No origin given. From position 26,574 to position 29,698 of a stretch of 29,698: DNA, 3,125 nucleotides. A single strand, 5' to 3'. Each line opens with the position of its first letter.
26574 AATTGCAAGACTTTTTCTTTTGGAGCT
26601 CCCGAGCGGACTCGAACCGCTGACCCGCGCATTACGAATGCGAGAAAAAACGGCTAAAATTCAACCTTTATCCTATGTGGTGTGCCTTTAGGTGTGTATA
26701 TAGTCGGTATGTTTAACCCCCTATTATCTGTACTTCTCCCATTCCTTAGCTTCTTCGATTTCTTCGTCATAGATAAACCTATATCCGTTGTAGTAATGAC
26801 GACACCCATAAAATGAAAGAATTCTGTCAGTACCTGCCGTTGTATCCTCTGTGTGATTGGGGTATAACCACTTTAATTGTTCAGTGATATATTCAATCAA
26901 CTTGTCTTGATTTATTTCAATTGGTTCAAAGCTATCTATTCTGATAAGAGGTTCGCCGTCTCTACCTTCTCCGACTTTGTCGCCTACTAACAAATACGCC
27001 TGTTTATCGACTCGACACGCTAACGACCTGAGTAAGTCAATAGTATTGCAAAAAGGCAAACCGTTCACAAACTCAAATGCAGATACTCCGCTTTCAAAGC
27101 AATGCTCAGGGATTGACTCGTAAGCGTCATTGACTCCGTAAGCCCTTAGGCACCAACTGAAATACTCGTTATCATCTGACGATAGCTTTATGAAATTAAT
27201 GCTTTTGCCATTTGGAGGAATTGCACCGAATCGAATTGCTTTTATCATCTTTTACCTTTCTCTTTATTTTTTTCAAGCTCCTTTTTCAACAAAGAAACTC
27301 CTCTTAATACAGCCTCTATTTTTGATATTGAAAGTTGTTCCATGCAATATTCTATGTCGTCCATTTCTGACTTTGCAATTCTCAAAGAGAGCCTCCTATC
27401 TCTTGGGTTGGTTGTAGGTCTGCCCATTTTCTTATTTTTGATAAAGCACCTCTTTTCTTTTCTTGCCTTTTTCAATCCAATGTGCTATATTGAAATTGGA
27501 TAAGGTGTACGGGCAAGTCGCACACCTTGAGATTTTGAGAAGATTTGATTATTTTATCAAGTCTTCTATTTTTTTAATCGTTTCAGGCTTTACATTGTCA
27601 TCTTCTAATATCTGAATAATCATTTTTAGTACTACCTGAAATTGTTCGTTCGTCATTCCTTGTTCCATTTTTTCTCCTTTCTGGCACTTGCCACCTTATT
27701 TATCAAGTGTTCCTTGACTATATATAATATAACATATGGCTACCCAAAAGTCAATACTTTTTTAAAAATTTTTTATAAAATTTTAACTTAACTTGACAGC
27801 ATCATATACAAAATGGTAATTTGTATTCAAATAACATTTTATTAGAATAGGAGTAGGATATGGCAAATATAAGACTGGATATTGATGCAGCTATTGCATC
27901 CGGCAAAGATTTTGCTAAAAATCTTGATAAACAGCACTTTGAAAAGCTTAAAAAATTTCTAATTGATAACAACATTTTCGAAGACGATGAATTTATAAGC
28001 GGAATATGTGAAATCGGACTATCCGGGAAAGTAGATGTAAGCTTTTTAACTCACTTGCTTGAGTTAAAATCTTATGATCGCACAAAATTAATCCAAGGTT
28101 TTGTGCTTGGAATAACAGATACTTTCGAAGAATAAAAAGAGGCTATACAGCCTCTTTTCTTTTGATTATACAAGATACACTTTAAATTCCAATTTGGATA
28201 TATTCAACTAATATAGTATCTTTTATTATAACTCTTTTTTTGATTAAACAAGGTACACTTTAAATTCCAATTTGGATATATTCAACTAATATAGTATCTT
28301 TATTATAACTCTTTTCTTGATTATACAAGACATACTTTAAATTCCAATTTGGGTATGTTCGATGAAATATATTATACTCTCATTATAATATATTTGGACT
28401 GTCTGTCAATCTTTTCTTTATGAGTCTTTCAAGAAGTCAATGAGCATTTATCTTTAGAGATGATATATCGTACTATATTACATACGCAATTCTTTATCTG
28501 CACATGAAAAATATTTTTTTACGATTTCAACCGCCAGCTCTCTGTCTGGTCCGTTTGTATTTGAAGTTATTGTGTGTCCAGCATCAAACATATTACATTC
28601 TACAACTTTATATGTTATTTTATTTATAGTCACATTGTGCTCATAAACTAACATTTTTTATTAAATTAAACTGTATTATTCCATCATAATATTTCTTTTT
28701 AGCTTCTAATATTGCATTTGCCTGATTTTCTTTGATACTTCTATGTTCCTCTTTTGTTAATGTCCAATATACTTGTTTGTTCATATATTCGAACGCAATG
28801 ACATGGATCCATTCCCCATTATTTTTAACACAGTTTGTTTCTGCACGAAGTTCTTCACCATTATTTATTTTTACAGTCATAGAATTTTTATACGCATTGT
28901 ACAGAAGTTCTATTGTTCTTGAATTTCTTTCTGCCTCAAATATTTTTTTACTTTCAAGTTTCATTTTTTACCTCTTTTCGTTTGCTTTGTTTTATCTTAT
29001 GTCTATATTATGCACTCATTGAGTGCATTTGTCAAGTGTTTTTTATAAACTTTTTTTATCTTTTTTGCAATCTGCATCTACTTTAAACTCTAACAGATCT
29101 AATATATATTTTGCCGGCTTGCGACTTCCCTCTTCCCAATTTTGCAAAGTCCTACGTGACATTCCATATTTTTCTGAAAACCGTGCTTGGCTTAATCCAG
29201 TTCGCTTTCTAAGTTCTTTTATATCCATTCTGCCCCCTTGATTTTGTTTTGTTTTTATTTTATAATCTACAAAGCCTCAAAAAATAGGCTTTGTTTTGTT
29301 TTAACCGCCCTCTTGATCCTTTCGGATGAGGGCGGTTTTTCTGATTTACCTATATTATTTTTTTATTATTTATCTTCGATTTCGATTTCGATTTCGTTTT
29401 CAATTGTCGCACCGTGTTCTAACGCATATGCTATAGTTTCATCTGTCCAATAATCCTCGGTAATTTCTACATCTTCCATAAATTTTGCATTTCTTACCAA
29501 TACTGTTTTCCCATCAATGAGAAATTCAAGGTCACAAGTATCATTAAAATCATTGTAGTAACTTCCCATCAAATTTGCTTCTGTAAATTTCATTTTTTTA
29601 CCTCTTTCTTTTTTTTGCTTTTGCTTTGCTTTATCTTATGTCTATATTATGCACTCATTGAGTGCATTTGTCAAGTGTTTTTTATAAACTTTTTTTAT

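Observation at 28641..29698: Duplicated strong promoter with a perfect 19-bp palindromic operator driving small proteins plus a 61-aa HTH: acr-aca-like anti-defence locus candidate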

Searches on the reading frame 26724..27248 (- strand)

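Call 7: search_protein_families(library=pfam, proteins=[window:26724-27248:-], max_evalue=0.1)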
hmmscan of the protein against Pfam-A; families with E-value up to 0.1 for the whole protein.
window:26724-27248:- (174 aa): 1 family
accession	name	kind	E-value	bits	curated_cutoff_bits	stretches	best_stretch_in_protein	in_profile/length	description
PF19593.4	DUF6098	-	0.018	15.2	27.2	1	81-124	90-131/141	Family of unknown function (DUF6098)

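Call 8: search_protein_families(library=phrogs, proteins=[window:26724-27248:-], max_evalue=0.1)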
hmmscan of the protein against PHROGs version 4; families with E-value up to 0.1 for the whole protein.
window:26724-27248:- (174 aa): 0 families

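Call 71: search_protein_families(library=padloc, proteins=[window:26724-27248:-], max_evalue=0.01)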
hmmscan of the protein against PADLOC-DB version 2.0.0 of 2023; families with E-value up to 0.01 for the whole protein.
window:26724-27248:- (174 aa): 0 families

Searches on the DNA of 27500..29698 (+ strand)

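Call 9: search_dna_similar(query=window:27500-29698:+, collection=phages, mode=distant)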
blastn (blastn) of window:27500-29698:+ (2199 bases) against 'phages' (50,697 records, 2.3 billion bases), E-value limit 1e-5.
No match.

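Call 68: search_rna_families(source=window, start=28100, end=29698, threshold=evalue, max_evalue=10)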
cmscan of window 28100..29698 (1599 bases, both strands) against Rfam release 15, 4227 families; matches with E-value up to 10: 13.
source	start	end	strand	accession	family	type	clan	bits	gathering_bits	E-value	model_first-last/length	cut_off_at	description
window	28126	28186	-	RF02059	STnc50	Gene; sRNA;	-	24.9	55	0.19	1-84/84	no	Salmonella enterica sRNA STnc40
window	28122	28222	-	RF01774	rpsL_ricks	Cis-reg; leader;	-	23.2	60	8.7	1-131/131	no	Rickettsia rpsL leader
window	28123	28212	-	RF02426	SpF03_sRNA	Gene; sRNA;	-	19.8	50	8.4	1-106/106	no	Streptococcus sRNA SpF03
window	29230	29265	-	RF02068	STnc480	Gene; sRNA;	-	19.6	72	9.6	1-72/72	no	Enterobacterial sRNA STnc480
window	28131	28237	+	RF02420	Bp1_162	Gene; sRNA;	-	18.3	50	5.4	1-100/100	no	Burkholderia sRNA Bp1_Cand612_SIPHT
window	28134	28162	-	RF04352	Plastid-psbA-4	Cis-reg;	CL00153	18.1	56.8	8.1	1-61/61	no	Plastid-psbA-4 3UTR RNA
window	28368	28442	+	RF03027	RT-6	Gene; sRNA;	-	17.8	46.7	0.71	1-75/75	no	RT-6 RNA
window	28134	28219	-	RF00082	SraG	Gene; sRNA;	-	17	50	5.9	1-177/177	no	SraG RNA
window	28435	28502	+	RF01277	snoU54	Gene; snRNA; snoRNA; CD-box;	CL00008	16.9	35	3.4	1-67/67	no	Small nucleolar RNA U54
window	29297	29343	-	RF00468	HCV_SLVII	Cis-reg;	-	16.8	63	1.7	1-70/70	no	Hepatitis C virus stem-loop VII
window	28135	28165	+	RF00489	ctRNA_p42d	Gene; antisense;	-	16.5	50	3.6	1-46/46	no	ctRNA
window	28407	28456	+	RF03061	uxuA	Gene; sRNA;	-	16.2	66.8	9.3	1-89/89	no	uxuA RNA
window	28100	28220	+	RF02082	STnc540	Gene; sRNA;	-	13.7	38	7.5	83-202/202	5'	Enterobacterial sRNA STnc540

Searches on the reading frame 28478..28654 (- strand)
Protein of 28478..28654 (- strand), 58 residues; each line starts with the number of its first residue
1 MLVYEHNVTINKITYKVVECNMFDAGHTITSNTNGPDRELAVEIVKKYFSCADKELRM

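Call 7: search_protein_families(library=pfam, proteins=[window:28478-28654:-], max_evalue=0.1)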
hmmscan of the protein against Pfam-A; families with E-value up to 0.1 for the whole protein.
window:28478-28654:- (58 aa): 0 families

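Call 8: search_protein_families(library=phrogs, proteins=[window:28478-28654:-], max_evalue=0.1)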
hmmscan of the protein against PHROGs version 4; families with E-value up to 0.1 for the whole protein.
window:28478-28654:- (58 aa): 1 family
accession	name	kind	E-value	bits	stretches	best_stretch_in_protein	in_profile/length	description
phrog_11629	-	unknown function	0.034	15.1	1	41-56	10-25/61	-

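Call 71: search_protein_families(library=padloc, proteins=[window:28478-28654:-], max_evalue=0.01)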
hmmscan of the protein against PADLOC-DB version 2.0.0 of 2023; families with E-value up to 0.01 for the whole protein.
window:28478-28654:- (58 aa): 0 families
